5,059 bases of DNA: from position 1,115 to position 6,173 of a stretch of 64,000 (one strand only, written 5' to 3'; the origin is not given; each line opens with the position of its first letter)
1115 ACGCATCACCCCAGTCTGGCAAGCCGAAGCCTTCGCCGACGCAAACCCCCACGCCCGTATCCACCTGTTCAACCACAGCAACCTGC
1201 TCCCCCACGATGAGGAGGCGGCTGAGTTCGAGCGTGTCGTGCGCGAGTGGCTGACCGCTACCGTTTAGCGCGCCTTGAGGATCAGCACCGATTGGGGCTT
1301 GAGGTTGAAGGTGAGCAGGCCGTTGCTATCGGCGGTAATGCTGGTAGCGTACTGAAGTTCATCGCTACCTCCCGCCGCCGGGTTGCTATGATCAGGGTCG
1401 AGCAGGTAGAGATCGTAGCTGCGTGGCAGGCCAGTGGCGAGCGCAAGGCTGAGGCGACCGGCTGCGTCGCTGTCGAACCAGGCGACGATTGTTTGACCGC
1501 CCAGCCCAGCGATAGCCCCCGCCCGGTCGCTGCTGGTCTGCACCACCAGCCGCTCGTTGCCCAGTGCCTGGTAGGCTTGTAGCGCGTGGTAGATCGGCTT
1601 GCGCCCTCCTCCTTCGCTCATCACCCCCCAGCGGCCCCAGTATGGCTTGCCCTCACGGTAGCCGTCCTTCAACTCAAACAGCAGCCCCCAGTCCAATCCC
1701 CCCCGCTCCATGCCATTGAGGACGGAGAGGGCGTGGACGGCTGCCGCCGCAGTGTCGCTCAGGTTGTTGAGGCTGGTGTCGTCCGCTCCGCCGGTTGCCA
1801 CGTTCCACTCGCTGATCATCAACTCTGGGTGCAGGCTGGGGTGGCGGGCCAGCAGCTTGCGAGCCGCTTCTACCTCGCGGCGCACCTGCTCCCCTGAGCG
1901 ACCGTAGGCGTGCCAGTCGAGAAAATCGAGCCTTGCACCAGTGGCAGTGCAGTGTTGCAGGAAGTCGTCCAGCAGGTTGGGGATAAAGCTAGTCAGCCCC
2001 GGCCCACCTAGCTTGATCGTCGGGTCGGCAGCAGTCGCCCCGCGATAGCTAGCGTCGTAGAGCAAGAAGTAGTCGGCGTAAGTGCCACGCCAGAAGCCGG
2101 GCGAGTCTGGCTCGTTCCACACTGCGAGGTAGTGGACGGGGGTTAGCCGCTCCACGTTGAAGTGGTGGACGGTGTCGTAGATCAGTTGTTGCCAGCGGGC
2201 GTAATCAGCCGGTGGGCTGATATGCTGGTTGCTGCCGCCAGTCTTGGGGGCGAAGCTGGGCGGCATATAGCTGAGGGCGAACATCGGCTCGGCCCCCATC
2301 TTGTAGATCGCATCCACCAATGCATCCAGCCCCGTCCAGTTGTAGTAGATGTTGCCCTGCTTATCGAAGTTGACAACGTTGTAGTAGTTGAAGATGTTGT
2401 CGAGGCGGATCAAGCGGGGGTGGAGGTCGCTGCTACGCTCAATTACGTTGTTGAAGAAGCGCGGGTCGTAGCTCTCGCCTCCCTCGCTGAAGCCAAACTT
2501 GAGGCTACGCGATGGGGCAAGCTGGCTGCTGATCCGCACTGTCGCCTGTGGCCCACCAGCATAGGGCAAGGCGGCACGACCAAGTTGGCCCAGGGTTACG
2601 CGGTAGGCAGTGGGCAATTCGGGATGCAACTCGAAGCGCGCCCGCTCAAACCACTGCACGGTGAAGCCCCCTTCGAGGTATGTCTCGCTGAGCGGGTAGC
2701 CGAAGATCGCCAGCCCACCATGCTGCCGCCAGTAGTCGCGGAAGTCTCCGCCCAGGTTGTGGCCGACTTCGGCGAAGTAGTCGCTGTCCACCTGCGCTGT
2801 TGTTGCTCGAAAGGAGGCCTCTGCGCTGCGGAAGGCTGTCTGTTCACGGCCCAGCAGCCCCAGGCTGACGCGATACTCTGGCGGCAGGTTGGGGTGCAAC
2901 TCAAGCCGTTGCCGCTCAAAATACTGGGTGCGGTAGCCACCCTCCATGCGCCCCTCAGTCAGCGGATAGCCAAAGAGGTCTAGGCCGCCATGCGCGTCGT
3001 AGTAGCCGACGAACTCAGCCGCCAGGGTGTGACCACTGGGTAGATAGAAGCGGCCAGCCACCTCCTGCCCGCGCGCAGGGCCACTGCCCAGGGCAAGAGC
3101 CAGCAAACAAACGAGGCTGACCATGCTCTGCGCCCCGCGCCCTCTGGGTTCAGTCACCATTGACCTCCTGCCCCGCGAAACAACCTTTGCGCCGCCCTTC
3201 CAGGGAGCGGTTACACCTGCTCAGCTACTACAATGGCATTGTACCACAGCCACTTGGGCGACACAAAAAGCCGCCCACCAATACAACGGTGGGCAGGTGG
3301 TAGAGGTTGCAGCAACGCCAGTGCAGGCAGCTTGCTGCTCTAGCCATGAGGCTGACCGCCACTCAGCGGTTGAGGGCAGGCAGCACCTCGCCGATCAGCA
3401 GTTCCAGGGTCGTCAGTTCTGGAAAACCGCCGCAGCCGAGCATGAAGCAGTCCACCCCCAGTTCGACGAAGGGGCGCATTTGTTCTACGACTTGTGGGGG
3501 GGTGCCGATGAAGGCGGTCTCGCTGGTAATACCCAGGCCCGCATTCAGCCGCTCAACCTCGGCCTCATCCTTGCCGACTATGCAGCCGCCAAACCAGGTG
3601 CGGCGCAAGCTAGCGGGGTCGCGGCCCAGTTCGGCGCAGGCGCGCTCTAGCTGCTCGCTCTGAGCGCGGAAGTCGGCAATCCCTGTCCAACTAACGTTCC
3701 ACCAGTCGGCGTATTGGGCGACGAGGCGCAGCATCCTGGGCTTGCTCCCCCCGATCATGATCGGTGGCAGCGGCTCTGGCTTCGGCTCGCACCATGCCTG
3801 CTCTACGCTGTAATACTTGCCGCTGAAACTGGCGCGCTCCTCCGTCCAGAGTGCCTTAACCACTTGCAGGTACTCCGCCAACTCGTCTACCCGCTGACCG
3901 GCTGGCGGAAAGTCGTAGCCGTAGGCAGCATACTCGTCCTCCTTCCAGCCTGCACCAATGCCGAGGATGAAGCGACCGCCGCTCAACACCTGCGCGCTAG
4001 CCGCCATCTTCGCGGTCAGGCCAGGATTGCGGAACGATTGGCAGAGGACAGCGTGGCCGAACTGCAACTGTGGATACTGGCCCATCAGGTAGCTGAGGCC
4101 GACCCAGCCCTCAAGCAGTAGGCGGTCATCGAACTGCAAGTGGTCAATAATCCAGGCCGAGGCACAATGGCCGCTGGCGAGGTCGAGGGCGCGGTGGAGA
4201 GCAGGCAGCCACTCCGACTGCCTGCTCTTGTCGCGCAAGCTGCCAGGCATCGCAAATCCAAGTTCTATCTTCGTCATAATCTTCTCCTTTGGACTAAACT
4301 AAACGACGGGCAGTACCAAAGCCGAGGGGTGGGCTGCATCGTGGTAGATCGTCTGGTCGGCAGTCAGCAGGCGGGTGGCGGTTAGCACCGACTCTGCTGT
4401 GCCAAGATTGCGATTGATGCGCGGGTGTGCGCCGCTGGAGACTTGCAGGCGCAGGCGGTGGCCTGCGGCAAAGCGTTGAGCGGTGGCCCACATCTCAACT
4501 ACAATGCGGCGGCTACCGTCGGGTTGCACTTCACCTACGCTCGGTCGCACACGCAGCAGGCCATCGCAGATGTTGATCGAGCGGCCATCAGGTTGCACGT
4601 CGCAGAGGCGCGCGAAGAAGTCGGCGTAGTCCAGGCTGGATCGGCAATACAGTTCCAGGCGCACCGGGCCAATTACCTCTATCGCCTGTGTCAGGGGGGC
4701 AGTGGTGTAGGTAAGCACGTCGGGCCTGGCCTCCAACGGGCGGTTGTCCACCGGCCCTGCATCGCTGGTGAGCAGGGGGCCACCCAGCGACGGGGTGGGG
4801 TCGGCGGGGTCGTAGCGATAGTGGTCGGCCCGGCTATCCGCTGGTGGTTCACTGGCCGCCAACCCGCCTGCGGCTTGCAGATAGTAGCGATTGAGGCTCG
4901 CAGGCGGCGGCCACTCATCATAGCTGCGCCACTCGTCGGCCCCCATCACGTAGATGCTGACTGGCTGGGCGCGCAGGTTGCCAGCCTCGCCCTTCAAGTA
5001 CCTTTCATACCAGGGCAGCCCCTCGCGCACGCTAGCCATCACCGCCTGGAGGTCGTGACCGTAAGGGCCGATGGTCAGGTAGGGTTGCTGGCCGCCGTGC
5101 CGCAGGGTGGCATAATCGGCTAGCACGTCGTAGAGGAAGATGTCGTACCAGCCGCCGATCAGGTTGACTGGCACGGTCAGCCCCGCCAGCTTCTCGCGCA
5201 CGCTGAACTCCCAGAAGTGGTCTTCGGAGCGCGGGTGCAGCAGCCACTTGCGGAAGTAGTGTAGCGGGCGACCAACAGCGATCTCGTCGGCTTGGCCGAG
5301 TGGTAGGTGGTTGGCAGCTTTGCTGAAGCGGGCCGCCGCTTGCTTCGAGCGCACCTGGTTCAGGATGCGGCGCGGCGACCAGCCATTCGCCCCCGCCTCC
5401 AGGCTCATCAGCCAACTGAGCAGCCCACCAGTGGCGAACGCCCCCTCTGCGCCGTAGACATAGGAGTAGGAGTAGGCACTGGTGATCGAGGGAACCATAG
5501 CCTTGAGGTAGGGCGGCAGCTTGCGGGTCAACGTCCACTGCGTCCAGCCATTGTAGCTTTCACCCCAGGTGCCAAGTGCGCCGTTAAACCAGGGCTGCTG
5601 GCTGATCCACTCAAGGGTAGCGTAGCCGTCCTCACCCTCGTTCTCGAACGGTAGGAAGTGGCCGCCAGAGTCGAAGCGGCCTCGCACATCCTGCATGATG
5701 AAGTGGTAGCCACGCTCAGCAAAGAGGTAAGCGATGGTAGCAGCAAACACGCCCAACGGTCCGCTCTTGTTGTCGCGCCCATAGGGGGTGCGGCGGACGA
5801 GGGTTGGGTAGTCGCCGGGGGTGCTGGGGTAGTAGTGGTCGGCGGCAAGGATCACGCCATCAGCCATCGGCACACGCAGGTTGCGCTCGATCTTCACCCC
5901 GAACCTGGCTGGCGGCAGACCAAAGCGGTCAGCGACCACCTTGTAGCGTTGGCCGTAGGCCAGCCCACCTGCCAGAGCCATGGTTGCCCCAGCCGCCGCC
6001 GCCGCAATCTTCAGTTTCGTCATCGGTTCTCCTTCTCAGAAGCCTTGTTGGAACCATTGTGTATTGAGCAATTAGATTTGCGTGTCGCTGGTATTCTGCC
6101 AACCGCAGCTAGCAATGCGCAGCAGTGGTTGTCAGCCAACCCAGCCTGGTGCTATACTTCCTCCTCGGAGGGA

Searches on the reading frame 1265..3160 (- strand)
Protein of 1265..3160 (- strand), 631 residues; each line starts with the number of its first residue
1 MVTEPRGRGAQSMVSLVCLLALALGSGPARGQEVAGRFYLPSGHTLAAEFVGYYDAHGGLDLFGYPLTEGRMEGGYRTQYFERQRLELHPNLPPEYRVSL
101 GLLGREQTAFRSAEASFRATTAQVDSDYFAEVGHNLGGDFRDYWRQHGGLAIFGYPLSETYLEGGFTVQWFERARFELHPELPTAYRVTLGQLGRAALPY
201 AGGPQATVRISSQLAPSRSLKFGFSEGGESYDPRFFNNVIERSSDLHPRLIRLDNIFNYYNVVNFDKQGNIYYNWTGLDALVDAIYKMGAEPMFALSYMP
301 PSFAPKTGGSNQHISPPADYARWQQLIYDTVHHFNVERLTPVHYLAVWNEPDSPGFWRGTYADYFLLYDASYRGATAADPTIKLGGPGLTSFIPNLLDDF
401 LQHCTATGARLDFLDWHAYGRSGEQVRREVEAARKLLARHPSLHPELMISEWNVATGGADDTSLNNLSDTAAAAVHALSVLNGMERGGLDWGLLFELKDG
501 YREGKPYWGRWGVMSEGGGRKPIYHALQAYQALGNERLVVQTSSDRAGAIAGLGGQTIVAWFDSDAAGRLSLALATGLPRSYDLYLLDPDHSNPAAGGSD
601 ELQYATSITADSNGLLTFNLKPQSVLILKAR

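Call 15: search_protein_families(library=pfam, proteins=[window:1265-3160:-], max_evalue=0.001)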
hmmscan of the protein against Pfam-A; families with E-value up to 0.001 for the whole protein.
window:1265-3160:- (631 aa): 2 families
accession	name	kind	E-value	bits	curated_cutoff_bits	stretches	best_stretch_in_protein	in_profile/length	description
PF01229.23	Glyco_hydro_39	-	3.5e-29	102.4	26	1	266-545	67-361/472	Glycosyl hydrolases family 39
PF11790.14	Glyco_hydro_cc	-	0.00022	21.3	21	1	326-467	61-188/237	Glycosyl hydrolase catalytic core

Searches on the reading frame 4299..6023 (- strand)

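Call 15: search_protein_families(library=pfam, proteins=[window:4299-6023:-], max_evalue=0.001)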
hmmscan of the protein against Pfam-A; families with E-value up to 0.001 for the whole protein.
window:4299-6023:- (574 aa): 2 families
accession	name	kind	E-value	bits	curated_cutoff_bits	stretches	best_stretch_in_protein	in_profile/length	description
PF02129.25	Peptidase_S15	-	1.7e-49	169.3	23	1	55-323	1-260/262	X-Pro dipeptidyl-peptidase (S15 family)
PF08530.16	PepX_C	-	1.2e-37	130.4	22.5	1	353-569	7-216/217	X-Pro dipeptidyl-peptidase C-terminal non-catalytic domain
